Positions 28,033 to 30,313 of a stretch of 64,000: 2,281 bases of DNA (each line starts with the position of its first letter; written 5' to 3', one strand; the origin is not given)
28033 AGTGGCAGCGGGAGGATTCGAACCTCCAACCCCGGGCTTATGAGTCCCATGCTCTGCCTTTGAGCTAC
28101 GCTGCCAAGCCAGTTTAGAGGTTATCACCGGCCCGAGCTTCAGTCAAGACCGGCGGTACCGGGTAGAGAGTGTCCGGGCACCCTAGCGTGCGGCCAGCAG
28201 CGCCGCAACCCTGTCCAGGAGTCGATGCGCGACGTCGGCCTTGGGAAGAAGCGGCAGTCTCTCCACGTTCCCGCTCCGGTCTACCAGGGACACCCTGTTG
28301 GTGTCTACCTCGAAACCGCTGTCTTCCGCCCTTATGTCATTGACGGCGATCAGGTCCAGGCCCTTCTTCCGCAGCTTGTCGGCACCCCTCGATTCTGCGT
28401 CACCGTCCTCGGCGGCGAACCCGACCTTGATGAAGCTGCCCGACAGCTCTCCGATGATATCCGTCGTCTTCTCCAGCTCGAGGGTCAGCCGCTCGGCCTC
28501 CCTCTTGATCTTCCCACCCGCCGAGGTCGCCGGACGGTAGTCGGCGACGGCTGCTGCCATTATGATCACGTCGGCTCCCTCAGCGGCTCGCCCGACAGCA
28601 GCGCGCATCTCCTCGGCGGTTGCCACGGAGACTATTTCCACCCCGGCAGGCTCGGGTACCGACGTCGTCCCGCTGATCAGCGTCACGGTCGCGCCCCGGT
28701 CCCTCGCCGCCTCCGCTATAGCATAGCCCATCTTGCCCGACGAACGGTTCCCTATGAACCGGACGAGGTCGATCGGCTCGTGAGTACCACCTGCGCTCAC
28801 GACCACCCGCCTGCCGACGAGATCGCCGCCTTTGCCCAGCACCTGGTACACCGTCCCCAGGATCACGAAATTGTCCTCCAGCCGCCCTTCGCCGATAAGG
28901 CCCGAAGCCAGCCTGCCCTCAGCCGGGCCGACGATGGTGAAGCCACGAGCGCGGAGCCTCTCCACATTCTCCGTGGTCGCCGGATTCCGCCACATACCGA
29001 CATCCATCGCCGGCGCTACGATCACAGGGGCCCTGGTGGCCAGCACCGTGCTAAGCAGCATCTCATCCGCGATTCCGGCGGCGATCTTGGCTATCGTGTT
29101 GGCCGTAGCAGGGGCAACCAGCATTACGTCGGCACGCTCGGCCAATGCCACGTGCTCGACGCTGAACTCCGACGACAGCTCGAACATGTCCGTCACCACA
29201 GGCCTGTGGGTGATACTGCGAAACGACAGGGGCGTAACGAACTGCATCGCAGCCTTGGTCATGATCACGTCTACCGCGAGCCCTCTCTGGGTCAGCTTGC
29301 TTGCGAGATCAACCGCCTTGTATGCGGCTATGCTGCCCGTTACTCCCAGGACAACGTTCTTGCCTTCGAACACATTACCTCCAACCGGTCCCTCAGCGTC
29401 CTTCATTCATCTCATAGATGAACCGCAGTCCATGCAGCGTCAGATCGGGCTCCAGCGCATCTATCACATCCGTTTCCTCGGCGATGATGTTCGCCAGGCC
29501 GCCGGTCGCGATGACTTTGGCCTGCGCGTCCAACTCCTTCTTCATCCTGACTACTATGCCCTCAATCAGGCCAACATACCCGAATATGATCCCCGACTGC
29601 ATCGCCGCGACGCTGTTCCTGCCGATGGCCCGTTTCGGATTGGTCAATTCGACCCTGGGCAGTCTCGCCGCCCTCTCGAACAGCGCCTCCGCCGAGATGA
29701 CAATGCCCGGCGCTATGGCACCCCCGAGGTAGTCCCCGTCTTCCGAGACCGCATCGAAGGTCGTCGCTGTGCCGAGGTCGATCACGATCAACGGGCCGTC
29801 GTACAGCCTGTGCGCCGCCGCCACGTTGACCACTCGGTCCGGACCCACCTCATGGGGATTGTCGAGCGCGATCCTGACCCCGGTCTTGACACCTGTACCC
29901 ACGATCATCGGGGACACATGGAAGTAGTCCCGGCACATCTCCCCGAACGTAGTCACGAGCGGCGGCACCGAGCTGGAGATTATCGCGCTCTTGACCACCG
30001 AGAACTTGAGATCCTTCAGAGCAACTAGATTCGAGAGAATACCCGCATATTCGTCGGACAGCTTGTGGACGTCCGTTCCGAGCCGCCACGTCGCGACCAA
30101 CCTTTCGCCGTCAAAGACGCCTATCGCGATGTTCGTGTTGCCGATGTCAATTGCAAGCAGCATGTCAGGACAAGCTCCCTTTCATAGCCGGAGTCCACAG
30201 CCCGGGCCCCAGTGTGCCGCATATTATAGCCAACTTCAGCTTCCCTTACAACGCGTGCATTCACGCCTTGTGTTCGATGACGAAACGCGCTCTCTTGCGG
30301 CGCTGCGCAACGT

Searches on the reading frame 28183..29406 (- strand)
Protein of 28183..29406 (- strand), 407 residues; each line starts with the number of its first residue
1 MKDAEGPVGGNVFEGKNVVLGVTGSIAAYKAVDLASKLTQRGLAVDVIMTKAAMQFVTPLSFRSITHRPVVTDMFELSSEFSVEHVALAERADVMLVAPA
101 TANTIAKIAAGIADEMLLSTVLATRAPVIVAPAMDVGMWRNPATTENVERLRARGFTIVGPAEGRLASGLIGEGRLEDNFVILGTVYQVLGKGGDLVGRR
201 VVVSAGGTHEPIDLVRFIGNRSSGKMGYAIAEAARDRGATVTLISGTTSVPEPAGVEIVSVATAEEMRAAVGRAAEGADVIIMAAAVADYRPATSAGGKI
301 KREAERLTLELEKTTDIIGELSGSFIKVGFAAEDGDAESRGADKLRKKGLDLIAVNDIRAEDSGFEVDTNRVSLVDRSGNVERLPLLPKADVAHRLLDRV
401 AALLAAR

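Call 43: search_protein_families(library=pfam, proteins=[window:28183-29406:-], max_evalue=0.0001)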
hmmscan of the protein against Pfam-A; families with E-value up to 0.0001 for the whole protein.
window:28183-29406:- (407 aa): 2 families
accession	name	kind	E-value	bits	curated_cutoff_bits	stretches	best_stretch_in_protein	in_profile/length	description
PF04127.22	DFP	-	1.6e-65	220.9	22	1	197-374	2-185/186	DNA/pantothenate metabolism flavoprotein C-terminal domain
PF02441.25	Flavoprotein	-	6.3e-37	127.1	22.7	1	16-164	1-146/162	Flavoprotein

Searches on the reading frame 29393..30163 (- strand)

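Call 43: search_protein_families(library=pfam, proteins=[window:29393-30163:-], max_evalue=0.0001)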
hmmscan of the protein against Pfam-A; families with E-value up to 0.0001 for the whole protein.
window:29393-30163:- (256 aa): 1 family
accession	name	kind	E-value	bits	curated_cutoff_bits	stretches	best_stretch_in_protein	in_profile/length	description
PF03309.20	Pan_kinase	-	1.3e-75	254.2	24.7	1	2-205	1-204/205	Type III pantothenate kinase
